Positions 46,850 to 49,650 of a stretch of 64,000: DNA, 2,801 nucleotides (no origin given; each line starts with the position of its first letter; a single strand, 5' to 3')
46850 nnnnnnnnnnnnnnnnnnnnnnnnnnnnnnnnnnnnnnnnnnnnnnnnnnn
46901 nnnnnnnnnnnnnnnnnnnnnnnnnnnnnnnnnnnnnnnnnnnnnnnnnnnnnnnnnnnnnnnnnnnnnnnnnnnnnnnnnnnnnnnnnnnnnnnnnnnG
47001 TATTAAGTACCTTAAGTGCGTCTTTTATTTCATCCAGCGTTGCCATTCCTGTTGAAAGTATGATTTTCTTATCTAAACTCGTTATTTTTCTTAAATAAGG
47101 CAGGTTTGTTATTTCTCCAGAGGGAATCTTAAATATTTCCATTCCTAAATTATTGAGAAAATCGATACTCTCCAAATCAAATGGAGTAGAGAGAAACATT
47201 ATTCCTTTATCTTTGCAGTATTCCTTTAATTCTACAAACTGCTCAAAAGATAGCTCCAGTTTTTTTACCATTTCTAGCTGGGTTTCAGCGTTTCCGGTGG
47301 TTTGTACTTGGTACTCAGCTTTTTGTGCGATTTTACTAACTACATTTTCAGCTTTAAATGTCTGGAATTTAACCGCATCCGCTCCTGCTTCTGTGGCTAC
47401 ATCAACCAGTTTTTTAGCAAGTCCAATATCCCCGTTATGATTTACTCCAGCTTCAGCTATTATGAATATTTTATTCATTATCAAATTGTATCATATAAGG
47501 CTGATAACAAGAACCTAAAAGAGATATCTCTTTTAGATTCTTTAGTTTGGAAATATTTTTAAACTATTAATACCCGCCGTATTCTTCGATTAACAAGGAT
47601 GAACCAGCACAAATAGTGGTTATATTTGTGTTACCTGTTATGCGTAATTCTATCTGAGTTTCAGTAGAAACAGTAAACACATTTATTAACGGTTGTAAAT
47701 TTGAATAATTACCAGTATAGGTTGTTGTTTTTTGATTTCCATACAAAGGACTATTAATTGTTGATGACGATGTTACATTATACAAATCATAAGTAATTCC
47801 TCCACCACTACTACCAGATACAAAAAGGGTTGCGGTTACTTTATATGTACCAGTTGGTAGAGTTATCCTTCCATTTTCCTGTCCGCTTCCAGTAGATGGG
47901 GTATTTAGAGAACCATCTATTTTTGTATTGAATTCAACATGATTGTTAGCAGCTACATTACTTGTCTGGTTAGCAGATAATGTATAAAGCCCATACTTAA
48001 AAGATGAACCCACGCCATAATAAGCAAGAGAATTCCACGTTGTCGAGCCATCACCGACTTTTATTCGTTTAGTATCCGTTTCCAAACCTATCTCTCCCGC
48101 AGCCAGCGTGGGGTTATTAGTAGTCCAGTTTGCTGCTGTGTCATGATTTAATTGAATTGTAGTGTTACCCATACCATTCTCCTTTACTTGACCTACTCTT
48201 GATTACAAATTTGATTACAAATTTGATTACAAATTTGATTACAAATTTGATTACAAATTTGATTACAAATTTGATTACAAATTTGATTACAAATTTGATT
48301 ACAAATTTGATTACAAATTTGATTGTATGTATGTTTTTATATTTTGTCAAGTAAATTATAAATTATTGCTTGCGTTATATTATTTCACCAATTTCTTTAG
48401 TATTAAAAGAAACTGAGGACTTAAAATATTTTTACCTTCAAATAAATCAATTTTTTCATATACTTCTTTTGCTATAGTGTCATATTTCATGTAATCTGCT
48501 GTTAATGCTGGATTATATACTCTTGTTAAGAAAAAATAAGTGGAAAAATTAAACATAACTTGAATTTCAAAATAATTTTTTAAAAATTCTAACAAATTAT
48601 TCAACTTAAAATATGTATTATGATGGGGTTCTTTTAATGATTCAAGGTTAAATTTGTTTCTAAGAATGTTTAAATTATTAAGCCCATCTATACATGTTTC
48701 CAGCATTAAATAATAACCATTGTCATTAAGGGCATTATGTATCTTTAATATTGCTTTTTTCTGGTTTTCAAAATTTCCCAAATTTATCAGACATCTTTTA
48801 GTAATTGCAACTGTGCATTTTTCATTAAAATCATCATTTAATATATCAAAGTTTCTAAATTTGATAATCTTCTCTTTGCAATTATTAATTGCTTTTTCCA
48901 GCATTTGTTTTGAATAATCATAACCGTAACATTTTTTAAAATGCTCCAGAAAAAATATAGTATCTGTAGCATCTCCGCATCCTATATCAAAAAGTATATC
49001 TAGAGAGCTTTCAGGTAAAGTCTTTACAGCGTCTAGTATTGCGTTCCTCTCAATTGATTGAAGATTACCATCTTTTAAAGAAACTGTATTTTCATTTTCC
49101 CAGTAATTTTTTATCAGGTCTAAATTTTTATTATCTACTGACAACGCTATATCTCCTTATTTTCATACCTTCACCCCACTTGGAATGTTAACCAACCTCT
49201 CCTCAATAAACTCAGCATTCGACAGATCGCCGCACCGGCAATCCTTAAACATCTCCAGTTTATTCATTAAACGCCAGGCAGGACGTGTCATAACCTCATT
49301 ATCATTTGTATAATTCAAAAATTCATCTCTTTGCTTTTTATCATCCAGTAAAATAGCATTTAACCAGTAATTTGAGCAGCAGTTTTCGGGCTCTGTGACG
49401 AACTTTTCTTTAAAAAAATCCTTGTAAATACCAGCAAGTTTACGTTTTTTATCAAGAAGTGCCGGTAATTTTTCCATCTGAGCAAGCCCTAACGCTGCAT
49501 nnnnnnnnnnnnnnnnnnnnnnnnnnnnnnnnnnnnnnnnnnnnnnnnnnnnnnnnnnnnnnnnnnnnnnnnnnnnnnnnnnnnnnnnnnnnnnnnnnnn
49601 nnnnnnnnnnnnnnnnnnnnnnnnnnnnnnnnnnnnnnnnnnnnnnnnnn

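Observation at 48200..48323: Leader of a fibre-like gene is built from 10 perfect 12-nt repeats placed exactly between a consensus promoter and the SD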

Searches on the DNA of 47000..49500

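Call 58: search_rna_families(source=window, start=47000, end=49500, threshold=evalue, max_evalue=1)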
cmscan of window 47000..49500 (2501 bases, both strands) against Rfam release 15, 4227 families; matches with E-value up to 1: 2.
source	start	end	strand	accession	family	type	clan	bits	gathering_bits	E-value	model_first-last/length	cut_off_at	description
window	48766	48839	-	RF00571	SNORD65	Gene; snRNA; snoRNA; CD-box;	CL00057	18.5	41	0.97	1-73/73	no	Small nucleolar RNA SNORD65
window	47492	47616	-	RF00015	U4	Gene; snRNA; splicing;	CL00007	18.1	46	0.34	1-138/138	no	U4 spliceosomal RNA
